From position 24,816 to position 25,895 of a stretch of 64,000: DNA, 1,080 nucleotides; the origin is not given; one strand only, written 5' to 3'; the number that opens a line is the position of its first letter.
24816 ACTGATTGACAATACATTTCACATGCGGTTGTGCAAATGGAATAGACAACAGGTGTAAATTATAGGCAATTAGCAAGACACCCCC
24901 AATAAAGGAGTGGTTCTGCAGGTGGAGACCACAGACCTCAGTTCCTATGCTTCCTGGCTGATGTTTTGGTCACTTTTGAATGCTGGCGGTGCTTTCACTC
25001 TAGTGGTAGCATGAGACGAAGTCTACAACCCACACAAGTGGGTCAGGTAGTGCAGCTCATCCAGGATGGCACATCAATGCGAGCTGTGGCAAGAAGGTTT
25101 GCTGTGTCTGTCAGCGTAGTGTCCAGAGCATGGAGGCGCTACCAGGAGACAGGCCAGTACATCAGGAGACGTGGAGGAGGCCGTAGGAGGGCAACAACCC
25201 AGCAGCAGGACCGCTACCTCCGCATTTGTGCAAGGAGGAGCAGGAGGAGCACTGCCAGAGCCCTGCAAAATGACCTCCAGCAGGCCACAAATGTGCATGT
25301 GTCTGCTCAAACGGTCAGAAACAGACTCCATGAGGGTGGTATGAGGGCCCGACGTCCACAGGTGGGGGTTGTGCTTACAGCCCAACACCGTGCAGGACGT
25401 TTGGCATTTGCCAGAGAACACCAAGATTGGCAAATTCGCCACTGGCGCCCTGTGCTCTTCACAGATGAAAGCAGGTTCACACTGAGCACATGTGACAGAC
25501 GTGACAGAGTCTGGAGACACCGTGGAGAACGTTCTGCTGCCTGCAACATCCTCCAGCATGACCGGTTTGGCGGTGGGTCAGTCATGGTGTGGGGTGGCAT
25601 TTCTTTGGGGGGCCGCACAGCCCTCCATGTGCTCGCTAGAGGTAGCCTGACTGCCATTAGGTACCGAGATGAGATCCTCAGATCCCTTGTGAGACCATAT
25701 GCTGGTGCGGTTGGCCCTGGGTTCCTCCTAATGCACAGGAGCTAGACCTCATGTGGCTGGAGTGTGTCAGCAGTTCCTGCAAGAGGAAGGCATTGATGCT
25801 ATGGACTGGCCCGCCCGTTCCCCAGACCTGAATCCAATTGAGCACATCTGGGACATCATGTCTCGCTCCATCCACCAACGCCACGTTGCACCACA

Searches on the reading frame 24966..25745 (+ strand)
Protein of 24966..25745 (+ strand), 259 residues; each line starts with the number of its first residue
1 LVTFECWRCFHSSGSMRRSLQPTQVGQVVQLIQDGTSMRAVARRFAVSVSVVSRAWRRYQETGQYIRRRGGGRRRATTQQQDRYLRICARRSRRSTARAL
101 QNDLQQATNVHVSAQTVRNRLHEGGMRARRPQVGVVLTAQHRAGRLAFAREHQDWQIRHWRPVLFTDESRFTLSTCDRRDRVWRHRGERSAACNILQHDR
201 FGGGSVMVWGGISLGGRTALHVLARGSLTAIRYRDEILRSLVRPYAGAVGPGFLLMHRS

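Call 42: search_protein_families(library=pfam, proteins=[window:24966-25745:+], max_evalue=0.01)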
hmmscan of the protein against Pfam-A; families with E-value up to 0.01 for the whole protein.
window:24966-25745:+ (259 aa): 10 families
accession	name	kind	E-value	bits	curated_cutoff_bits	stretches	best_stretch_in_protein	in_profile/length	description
PF01498.24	HTH_Tnp_Tc3_2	-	1.4e-22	80.2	31.5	1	82-154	1-72/72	Transposase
PF13565.12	HTH_32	-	8.9e-07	29.8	33.7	1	52-121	2-73/73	Homeodomain-like domain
PF13518.12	HTH_28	-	4.4e-06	27.1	25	1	27-72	4-51/52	Helix-turn-helix domain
PF13384.12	HTH_23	-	2.6e-05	24.3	24.6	1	27-63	9-45/50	Homeodomain-like domain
PF02796.21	HTH_7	-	0.00021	21.8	23.8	1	18-53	4-39/45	Helix-turn-helix domain of resolvase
PF00292.24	PAX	-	0.0013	19.1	22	1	26-78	24-77/125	'Paired box' domain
PF13936.12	HTH_38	-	0.0018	18.4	27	1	28-54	13-39/44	Helix-turn-helix domain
PF13542.12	HTH_Tnp_ISL3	-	0.0046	16.8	27.4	1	27-59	19-50/51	Helix-turn-helix domain of transposase family ISL3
PF13358.12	DDE_3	-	0.0076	16.6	28.6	0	162-246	1-76/146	DDE superfamily endonuclease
PF04218.19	CENP-B_N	-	0.01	15.9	21.2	0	17-54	4-41/53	CENP-B N-terminal DNA-binding domain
